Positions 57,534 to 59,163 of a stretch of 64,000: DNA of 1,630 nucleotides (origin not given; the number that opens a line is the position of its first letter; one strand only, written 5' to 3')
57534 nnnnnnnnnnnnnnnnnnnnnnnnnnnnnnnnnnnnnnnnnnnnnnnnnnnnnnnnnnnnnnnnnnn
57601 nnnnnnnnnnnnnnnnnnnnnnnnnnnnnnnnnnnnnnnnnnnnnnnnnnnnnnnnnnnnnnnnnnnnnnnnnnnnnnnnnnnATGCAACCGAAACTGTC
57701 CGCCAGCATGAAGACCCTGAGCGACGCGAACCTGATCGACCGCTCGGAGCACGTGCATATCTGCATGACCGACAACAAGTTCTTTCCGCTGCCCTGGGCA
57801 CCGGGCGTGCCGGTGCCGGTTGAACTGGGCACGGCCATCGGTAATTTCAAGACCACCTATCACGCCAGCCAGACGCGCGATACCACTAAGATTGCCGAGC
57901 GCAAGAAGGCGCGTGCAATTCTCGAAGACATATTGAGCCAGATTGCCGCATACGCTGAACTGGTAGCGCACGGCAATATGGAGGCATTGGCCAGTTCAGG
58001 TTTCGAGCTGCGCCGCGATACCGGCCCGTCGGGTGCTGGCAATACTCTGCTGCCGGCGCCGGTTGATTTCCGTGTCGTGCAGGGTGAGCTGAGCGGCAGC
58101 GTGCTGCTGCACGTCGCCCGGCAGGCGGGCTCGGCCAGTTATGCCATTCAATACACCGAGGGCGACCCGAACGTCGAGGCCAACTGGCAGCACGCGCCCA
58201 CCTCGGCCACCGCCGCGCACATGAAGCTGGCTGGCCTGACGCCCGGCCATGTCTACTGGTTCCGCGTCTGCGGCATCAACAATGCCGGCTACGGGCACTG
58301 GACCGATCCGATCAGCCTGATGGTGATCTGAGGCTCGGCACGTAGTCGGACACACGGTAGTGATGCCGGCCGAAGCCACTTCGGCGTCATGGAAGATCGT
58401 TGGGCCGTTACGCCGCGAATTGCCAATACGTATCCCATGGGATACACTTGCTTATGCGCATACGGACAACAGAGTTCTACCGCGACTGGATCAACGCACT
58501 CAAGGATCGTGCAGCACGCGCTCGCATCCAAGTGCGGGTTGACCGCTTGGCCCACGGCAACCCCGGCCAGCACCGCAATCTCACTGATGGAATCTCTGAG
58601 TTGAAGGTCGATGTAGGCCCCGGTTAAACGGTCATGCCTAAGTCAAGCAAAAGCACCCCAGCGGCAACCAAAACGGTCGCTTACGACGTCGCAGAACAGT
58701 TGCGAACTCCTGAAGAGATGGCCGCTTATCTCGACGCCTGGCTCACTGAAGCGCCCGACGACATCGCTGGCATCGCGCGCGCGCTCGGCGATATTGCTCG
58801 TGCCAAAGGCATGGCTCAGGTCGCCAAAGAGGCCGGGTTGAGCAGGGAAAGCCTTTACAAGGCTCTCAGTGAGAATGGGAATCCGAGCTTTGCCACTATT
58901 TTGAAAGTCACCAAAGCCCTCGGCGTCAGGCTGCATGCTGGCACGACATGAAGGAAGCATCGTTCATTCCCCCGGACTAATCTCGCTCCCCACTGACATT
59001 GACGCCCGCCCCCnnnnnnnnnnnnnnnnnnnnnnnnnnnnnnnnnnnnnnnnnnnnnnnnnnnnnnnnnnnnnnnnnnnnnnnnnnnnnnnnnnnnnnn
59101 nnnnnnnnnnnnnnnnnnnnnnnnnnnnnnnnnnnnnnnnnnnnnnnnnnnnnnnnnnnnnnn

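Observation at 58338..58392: Fused phnM fragments (15 bp plus 40 bp) lying 620 bp outside the intact phnM: a rearrangement scar at the island border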

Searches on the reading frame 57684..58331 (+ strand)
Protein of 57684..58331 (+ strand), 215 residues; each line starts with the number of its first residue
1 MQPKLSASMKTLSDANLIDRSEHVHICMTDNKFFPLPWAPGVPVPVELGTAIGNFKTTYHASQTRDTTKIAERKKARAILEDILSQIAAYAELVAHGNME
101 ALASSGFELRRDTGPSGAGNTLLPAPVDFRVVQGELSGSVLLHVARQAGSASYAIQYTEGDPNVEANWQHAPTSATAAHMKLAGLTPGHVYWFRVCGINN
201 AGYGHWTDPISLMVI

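Call 12: search_protein_families(library=pfam, proteins=[window:57684-58328:+], max_evalue=0.01)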
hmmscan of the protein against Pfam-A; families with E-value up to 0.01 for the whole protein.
window:57684-58328:+ (215 aa): 3 families
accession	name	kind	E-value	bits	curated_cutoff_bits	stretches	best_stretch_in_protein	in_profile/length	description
PF00041.27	fn3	-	5.7e-07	30.1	25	1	151-211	30-82/84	Fibronectin type III domain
PF25059.1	FN3_DSCAM-DSCAML_C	-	0.00059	20.6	39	1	152-203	22-70/89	DSCAM/DSCAML C-terminal Fn3-like domain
PF16656.11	Pur_ac_phosph_N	-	0.0022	19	30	1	151-210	30-89/93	Purple acid Phosphatase, N-terminal domain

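Call 28: find_encoding_contigs(protein=window:57684-58331:+, flank=10000, max_places=10)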
Protein window:57684-58331:+ (215 aa): no gene with exactly this product is on record in the collection.

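Call 55: find_homologous_proteins(query=window:57684-58328:+, max_evalue=1e-10)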
Query window:57684-58328:+ (215 aa): 21 proteins with E <= 1e-10 among 669 candidates.
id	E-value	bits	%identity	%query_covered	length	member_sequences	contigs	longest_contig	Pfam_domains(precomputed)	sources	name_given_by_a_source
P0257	2.7e-129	447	91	100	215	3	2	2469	PF00041.28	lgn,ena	-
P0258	3.9e-107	375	76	100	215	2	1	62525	PF00041.28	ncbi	ncbi:MAG: fibronectin type III domain-containing protein [Leptothrix sp. (in: b-proteobacteria)]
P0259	3.2e-98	345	69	100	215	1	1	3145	PF00041.28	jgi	jgi:hypothetical protein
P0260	4.2e-98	345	69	100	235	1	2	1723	PF00041.28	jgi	jgi:hypothetical protein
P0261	1.3e-92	327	65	100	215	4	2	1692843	PF00041.28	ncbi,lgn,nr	ncbi:MAG: fibronectin type III domain-containing protein [Burkholderiales bacterium]|nr:fibronectin 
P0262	7.6e-72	259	68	77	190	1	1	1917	PF00041.28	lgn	-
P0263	7.0e-55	204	49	100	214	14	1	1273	-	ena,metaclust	metaclust:\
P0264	1.7e-54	203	47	100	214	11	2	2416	PF00041.28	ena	-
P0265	6.1e-53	198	47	100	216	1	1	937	-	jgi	jgi:hypothetical protein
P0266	3.2e-51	192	45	100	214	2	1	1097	-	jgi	jgi:hypothetical protein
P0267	6.8e-51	191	44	100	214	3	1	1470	-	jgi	jgi:hypothetical protein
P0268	2.4e-50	189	44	100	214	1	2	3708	-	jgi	jgi:hypothetical protein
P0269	3.4e-50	189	46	100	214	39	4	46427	-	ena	-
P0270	1.5e-48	183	43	100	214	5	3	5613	PF00041.28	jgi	-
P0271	1.5e-48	183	45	100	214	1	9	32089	-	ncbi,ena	-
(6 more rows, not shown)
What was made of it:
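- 57684..58331 (+): FN3-domain gene, the last gene of the island; its stop codon lies 1 nt before the scar. Homologues are all 214-216 aa, so the ORF is complete (call 55).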

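Call 56: find_encoding_contigs(protein=P0257, flank=5000, max_places=4)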
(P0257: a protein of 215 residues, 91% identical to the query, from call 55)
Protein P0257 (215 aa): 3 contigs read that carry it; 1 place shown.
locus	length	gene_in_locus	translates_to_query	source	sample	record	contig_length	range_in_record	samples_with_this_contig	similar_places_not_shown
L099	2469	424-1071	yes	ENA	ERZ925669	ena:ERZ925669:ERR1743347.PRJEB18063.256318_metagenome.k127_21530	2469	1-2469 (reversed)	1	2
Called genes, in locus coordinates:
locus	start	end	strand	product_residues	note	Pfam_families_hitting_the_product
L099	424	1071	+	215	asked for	PF00041:fn3 (weak)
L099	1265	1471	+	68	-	-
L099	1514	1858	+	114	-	-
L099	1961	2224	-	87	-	PF01176:eIF-1a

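Call 57: find_encoding_contigs(protein=P0258, flank=8000, max_places=3)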
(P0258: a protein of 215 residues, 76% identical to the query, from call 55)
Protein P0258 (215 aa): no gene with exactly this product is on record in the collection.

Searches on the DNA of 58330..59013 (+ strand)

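Call 50: search_dna_similar(query=window:58330-59013:+, collection=plasmids, mode=distant, max_rows=12)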
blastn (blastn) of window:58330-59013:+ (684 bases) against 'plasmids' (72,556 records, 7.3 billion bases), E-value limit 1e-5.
Records with a match: 146; places in all: 146; records where one place covers at least 80% of the query: 0.
Best place of each record, by identity: 60-80% 146.
By first word of the organism name: Ralstonia 134; Synechocystis 5; Burkholderia 3; Pseudomonas 2; Methylomonas 1; Sulfuriferula 1.
By predicted mobility (MOB-suite, as given by PLSDB): mobilizable 104; non-mobilizable 41; conjugative 1.
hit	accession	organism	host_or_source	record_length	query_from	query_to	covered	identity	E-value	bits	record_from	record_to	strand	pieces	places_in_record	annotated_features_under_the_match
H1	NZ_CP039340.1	Ralstonia pseudosolanacearum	-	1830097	386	625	35%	68.3%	1e-15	92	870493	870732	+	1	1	none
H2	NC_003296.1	Ralstonia pseudosolanacearum GMI1000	-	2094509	386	625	35%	67.9%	6e-14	87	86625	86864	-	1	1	none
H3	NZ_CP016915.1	Ralstonia pseudosolanacearum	Tobacco,tissu sample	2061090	386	625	35%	67.9%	6e-14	87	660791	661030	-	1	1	none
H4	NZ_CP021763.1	Ralstonia pseudosolanacearum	Solanum lycopersicum,Tomato with ...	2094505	386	625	35%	67.9%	6e-14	87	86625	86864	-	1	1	none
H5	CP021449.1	Ralstonia solanacearum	sesame seedling,cell culture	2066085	386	625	35%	67.9%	6e-14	87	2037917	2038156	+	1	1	hypothetical protein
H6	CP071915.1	Ralstonia solanacearum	Pogostemon cablin,Single strain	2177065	386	625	35%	67.9%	6e-14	87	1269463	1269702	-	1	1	putative addiction module antidote protein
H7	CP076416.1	Ralstonia solanacearum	tobacco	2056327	386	625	35%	67.9%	6e-14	87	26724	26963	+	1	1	putative addiction module antidote protein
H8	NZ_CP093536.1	Ralstonia pseudosolanacearum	cell culture,pepper stem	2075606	386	625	35%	67.9%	6e-14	87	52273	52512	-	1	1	none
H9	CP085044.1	Ralstonia solanacearum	sunflower,cell culture,stem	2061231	386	625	35%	67.9%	6e-14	87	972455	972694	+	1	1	putative addiction module antidote protein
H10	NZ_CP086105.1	Ralstonia sp. RS650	sunflower,cell culture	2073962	386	625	35%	67.9%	6e-14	87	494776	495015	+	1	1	none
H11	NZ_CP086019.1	Ralstonia sp. RS642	sunflower,cell culture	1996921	386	625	35%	67.9%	6e-14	87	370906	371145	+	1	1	none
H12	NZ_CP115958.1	Ralstonia pseudosolanacearum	Solanum lycopersicum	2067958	386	625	35%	67.9%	6e-14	87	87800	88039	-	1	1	none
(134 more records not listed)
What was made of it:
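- Tried and rejected: A search with the scar plus TA region gave only ~68% antitoxin matches in Ralstonia megaplasmids, with no sign of a plasmid-borne source (call 50).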
